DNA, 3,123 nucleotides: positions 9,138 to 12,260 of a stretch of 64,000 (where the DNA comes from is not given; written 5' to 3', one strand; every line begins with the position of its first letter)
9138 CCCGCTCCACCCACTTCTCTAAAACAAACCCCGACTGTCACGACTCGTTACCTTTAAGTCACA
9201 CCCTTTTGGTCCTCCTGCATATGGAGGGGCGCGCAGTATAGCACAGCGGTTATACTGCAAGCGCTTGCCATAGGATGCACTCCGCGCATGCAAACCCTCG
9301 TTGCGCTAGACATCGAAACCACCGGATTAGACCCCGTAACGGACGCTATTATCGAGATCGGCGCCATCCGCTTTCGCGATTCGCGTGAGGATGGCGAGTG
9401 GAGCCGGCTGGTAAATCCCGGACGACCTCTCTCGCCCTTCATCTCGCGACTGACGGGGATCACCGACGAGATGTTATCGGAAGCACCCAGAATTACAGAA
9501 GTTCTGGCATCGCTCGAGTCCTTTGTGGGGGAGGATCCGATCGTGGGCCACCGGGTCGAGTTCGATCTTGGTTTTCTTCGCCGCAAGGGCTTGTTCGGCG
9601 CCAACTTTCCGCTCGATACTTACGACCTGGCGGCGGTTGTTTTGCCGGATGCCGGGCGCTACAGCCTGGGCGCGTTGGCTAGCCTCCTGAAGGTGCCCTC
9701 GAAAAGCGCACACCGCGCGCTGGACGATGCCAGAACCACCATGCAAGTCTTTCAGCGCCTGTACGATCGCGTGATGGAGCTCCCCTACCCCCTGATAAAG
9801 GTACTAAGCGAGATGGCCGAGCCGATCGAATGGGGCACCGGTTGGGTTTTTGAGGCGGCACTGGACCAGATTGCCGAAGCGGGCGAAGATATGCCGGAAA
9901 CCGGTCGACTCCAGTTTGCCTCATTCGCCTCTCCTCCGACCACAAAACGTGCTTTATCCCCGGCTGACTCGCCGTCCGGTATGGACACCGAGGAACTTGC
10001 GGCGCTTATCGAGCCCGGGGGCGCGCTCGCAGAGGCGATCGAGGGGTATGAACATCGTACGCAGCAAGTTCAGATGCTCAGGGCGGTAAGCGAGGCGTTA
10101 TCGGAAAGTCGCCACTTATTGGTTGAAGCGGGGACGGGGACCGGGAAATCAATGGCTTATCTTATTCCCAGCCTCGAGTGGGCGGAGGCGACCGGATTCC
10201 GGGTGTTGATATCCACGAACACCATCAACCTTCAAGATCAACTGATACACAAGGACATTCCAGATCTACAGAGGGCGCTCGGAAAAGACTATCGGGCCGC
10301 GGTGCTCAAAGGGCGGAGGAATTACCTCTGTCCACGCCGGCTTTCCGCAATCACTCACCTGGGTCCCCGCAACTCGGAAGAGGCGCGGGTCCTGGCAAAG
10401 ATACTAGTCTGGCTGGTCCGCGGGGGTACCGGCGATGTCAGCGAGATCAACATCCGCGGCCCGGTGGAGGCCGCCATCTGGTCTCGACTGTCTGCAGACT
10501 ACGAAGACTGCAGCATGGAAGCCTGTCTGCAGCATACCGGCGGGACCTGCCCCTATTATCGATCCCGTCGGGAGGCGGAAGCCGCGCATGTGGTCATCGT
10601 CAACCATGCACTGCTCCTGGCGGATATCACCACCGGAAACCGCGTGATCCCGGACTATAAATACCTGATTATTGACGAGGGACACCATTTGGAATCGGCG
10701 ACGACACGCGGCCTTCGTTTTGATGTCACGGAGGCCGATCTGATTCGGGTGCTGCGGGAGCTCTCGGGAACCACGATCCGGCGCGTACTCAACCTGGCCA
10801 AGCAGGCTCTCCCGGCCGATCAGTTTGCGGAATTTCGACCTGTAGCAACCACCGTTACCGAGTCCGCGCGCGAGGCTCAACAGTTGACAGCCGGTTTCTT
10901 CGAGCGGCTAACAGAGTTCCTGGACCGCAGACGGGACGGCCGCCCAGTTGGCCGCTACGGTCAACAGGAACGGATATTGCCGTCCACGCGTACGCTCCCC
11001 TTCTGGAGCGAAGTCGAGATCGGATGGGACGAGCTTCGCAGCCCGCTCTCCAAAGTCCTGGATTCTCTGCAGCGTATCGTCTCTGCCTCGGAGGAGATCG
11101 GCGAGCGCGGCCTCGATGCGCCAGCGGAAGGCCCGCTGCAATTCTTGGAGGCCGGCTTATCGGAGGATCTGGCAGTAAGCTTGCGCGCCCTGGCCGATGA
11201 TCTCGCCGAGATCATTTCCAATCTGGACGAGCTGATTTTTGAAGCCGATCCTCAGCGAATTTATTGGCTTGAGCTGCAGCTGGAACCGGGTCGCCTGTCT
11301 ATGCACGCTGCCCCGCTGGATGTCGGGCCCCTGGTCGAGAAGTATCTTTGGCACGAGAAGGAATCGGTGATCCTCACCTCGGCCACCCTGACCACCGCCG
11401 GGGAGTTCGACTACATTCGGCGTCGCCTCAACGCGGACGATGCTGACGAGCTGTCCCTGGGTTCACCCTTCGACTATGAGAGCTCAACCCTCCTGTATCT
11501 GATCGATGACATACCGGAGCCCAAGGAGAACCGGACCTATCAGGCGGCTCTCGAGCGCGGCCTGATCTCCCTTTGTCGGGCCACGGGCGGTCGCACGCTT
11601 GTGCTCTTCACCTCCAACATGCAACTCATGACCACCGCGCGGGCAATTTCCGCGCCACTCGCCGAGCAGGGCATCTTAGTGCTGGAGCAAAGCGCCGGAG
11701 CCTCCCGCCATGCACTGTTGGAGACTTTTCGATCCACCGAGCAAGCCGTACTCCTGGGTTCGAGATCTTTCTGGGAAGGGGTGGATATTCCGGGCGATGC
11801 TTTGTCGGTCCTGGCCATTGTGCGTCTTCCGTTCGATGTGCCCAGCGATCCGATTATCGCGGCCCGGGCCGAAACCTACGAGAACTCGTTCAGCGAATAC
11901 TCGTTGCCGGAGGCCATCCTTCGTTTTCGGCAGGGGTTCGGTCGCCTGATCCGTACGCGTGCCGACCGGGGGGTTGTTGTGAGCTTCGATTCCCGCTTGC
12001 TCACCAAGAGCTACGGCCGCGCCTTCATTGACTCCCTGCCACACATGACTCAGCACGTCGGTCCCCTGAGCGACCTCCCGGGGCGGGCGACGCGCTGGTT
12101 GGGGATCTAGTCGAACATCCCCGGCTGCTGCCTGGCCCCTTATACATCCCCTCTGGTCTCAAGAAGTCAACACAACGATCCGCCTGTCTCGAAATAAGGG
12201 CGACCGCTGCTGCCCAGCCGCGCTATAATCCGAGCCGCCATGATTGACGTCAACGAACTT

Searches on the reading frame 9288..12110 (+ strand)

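Call 54: search_protein_families(library=pfam, proteins=[window:9288-12110:+], max_evalue=0.0001)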
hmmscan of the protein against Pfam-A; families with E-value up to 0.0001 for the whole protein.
window:9288-12110:+ (940 aa): 5 families
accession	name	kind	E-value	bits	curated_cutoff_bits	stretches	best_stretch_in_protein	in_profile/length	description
PF13307.12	Helicase_C_2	-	1.7e-41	142.6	25.3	1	760-919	2-169/170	Helicase C-terminal domain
PF00929.31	RNase_T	-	2.7e-31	109.8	24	1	5-155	1-164/164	Exonuclease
PF00270.35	DEAD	-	2.9e-11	43.8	26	1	266-321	7-63/167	DEAD/DEAH box helicase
PF06733.21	DEAD_2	-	9.4e-07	29.1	21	1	417-485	102-172/172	DEAD_2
PF04851.21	ResIII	-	2.9e-06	27.8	22.5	0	255-321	3-71/164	Type III restriction enzyme, res subunit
